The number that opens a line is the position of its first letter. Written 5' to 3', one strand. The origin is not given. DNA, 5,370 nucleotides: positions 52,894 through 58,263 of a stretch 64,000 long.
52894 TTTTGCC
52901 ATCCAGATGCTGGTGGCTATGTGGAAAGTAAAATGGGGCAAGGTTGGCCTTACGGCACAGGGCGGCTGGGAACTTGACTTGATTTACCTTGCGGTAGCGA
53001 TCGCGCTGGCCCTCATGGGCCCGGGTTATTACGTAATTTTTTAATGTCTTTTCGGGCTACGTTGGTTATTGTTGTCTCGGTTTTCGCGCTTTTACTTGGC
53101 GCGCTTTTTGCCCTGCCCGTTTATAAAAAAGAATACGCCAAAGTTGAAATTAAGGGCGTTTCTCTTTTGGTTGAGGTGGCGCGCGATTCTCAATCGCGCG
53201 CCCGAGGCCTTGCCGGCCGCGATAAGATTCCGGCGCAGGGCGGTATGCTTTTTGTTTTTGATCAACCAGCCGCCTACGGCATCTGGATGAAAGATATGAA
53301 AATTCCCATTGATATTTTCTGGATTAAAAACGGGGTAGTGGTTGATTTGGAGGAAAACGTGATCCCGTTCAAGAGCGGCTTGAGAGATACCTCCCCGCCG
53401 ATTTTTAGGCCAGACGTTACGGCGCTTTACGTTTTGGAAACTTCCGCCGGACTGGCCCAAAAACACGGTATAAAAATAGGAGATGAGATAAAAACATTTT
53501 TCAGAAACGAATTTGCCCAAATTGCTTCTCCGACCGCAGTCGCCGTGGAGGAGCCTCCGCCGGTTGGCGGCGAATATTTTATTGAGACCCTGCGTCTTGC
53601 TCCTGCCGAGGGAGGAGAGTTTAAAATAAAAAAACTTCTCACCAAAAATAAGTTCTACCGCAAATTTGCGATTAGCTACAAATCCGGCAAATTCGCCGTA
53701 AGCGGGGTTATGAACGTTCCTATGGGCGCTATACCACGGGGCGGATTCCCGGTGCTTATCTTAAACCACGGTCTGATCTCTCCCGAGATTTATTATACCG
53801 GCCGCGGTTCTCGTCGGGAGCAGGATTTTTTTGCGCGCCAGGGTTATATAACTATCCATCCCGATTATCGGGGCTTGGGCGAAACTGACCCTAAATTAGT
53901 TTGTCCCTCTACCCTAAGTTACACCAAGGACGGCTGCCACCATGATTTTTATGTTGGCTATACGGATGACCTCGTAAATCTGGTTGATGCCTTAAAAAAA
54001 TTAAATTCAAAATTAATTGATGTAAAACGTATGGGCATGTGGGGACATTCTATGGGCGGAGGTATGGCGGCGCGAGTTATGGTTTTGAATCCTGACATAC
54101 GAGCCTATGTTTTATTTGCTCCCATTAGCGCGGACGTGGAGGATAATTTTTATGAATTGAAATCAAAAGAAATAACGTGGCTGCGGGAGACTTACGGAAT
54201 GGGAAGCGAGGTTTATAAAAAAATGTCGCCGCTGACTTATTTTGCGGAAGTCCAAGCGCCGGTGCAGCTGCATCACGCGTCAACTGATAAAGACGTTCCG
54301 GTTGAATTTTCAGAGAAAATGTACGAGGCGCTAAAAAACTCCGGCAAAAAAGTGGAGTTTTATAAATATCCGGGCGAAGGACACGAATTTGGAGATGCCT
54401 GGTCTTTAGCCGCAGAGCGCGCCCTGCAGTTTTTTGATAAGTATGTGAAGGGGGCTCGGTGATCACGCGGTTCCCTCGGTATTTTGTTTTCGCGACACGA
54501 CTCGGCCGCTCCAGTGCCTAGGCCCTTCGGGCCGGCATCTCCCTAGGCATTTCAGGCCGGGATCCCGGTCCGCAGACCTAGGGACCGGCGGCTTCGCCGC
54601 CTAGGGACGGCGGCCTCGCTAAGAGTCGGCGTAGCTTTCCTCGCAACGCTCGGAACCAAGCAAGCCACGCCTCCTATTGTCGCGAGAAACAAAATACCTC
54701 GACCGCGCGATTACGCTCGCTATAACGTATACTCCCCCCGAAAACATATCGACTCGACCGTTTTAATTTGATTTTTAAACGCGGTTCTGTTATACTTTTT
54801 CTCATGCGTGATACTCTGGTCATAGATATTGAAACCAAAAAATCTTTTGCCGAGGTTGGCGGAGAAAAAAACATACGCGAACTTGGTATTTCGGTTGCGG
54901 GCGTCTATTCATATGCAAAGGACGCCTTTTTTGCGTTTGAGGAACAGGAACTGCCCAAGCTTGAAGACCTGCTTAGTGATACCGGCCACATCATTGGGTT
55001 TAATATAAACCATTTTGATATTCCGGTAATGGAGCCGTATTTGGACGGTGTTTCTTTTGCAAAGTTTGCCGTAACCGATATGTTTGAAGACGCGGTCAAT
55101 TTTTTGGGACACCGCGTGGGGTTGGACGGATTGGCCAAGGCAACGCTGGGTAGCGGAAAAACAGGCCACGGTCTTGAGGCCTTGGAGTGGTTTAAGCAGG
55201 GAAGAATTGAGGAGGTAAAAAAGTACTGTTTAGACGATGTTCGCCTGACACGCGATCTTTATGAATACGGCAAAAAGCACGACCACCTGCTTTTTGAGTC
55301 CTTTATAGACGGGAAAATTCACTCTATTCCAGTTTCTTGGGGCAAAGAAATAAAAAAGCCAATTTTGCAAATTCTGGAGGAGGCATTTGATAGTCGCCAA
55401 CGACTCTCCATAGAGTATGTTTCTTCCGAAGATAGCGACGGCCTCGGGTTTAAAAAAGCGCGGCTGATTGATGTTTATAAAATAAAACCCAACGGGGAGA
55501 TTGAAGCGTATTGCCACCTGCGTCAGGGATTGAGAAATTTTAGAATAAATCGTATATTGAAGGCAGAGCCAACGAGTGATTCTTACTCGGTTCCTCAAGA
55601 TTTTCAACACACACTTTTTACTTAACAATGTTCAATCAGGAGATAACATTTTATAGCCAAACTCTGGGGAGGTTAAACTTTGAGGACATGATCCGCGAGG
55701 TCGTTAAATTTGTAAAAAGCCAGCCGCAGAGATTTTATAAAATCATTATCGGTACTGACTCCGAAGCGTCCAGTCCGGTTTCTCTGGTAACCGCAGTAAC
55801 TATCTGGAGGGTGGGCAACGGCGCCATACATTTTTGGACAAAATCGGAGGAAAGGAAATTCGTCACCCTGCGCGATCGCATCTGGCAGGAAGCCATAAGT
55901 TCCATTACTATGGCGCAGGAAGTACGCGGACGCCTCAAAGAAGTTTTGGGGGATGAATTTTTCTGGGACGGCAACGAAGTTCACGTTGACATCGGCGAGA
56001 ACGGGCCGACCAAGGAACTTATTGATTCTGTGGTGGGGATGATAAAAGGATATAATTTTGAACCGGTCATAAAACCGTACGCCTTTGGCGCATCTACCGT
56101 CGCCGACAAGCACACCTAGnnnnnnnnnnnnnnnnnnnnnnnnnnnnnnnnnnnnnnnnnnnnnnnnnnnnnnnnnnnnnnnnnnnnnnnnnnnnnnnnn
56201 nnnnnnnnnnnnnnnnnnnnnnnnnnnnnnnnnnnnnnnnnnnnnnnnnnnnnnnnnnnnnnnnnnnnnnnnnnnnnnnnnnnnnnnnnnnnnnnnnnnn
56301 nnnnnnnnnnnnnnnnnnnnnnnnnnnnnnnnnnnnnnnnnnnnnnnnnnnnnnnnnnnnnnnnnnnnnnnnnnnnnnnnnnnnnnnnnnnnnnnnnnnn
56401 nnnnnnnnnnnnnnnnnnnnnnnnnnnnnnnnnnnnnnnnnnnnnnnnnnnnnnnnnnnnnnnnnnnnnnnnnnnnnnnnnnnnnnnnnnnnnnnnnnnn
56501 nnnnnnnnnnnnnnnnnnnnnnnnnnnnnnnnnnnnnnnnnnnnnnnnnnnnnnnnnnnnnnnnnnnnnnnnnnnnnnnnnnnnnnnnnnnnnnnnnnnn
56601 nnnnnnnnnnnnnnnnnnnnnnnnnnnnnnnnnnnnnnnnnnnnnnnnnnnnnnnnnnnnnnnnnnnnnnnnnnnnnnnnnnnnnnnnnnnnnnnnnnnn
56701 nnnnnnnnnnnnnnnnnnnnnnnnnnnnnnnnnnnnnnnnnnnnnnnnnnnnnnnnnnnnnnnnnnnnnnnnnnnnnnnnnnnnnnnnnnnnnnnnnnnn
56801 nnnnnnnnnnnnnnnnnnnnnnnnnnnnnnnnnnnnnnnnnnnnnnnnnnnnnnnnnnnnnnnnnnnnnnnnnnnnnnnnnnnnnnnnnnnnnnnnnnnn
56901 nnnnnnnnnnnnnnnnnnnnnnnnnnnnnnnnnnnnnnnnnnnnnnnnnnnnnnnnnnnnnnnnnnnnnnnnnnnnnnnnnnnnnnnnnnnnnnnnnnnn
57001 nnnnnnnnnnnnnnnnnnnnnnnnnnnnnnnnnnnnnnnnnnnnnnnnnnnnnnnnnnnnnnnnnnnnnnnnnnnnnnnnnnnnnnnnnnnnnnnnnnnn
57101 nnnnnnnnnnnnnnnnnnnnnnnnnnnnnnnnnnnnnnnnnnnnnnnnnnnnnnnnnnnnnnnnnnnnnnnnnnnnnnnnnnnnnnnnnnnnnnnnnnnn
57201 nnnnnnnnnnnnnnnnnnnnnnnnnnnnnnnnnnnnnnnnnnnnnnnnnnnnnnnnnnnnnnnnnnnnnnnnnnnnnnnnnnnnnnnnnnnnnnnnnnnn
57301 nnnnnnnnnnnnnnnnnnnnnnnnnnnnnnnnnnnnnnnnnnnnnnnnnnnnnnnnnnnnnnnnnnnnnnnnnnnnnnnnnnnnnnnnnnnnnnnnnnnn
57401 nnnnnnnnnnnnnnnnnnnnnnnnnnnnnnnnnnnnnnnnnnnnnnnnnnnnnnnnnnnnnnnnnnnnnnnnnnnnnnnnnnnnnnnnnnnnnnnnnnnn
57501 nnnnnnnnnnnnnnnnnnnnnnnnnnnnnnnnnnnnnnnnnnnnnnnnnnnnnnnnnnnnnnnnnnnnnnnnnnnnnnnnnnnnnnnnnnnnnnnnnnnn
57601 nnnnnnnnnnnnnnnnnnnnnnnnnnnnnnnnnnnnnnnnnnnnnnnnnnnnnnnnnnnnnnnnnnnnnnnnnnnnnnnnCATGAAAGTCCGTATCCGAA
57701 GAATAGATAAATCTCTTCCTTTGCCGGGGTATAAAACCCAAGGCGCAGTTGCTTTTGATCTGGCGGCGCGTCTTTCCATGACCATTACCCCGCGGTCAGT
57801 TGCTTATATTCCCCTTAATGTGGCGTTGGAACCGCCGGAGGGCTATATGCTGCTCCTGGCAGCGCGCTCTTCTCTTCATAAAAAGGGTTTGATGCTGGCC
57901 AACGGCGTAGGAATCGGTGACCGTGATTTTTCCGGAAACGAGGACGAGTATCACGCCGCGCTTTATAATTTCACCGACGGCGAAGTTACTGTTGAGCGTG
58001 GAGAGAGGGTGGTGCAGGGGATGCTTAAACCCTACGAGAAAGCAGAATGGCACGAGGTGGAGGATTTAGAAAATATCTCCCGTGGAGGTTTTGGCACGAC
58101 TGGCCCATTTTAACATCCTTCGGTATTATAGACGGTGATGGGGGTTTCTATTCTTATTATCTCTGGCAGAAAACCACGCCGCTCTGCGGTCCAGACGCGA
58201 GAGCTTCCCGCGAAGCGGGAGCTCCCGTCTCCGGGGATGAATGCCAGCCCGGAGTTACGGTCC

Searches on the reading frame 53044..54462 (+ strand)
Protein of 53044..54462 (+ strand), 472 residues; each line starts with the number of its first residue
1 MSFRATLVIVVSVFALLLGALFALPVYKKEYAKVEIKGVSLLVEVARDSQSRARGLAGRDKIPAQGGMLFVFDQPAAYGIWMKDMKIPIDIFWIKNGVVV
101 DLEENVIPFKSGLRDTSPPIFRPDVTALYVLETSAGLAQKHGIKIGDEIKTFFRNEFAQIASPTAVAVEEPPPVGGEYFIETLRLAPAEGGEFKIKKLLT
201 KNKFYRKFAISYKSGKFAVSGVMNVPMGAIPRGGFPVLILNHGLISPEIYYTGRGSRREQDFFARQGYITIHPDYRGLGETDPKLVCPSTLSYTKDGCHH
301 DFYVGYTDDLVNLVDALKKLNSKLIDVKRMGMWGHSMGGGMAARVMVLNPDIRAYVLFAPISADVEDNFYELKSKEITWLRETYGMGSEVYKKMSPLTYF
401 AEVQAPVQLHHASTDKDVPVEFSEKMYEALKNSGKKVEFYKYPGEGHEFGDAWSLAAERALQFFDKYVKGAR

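Call 27: search_protein_families(library=pfam, proteins=[window:53044-54462:+], max_evalue=0.001)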
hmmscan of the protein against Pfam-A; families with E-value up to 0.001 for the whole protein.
window:53044-54462:+ (472 aa): 11 families
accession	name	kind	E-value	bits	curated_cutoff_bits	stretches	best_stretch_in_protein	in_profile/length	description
PF02643.20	DUF192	-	1.3e-28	99.4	27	1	43-150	3-95/96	Uncharacterized ACR, COG1430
PF00326.27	Peptidase_S9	-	1.1e-21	77.7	22.6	1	259-469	6-211/213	Prolyl oligopeptidase family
PF12146.15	Hydrolase_4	-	1.1e-15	58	27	1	261-363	25-112/239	Serine aminopeptidase, S33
PF01738.24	DLH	-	9.5e-12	45.4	21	1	263-450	37-189/217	Dienelactone hydrolase family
PF00561.26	Abhydrolase_1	-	3.1e-11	43.9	25.8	1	236-429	1-158/245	alpha/beta hydrolase fold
PF07859.19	Abhydrolase_3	-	6.2e-09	36.4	25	1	308-449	50-208/210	alpha/beta hydrolase fold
PF20434.5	BD-FAE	-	6.1e-08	32.9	26.8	1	371-430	156-215/215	BD-FAE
PF12697.13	Abhydrolase_6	-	1.3e-05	26.4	26.3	1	263-367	23-94/217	Alpha/beta hydrolase family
PF05448.18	AXE1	-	1.3e-05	24.6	21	1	236-442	84-300/321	Acetyl xylan esterase (AXE1)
PF12740.14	PETase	-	2.4e-05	24.3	28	1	323-371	120-166/263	PET hydrolase-like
PF02230.22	Abhydrolase_2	-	2.8e-05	24.5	23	1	403-448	155-200/217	Phospholipase/Carboxylesterase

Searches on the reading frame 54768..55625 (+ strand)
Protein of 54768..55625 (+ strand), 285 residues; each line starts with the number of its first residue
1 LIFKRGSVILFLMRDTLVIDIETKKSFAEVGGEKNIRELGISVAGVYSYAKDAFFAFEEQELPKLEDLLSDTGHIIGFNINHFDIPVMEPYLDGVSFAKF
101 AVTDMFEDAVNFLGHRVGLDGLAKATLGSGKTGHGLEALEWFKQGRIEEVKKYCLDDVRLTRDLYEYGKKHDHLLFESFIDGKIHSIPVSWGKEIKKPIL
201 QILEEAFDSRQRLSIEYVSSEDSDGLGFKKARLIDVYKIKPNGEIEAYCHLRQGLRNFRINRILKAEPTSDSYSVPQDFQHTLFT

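Call 27: search_protein_families(library=pfam, proteins=[window:54768-55625:+], max_evalue=0.001)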
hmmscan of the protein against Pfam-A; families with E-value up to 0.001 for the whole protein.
window:54768-55625:+ (285 aa): 4 families
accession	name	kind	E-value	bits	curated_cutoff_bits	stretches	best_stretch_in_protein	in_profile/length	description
PF13280.12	WYL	-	8.1e-08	32.6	21.8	1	199-267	2-69/70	WYL domain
PF10108.15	DNA_pol_B_exo2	-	8.3e-05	22.8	24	0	115-161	119-166/213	Predicted 3'-5' exonuclease related to the exonuclease domain of PolB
PF01612.26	DNA_pol_A_exo1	-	8.5e-05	22.9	23.6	1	58-166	61-166/173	3'-5' exonuclease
PF13482.12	RNase_H_2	-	0.0002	21.8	22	1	58-167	40-163/165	RNase_H superfamily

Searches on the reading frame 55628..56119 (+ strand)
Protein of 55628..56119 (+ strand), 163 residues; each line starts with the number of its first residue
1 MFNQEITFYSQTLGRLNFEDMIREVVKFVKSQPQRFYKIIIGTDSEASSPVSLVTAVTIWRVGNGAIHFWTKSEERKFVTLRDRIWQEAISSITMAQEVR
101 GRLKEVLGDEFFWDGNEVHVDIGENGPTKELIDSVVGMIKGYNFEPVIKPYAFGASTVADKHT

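Call 27: search_protein_families(library=pfam, proteins=[window:55628-56119:+], max_evalue=0.001)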
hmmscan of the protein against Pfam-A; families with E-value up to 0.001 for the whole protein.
window:55628-56119:+ (163 aa): 1 family
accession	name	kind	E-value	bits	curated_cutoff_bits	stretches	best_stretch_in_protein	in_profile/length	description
PF04308.18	RNaseH_like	-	2.1e-42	144.9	25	1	20-163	1-144/145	Ribonuclease H-like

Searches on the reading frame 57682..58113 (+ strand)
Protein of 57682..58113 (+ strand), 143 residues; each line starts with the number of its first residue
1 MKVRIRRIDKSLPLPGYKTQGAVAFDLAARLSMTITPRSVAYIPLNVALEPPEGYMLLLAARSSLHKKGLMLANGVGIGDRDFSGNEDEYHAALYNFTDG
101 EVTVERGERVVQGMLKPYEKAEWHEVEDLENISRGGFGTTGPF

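Call 27: search_protein_families(library=pfam, proteins=[window:57682-58113:+], max_evalue=0.001)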
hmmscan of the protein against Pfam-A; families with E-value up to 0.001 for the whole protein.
window:57682-58113:+ (143 aa): 1 family
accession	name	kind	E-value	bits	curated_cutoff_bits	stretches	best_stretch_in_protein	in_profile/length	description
PF00692.24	dUTPase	-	1.7e-17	63.8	22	1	13-140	4-128/129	dUTPase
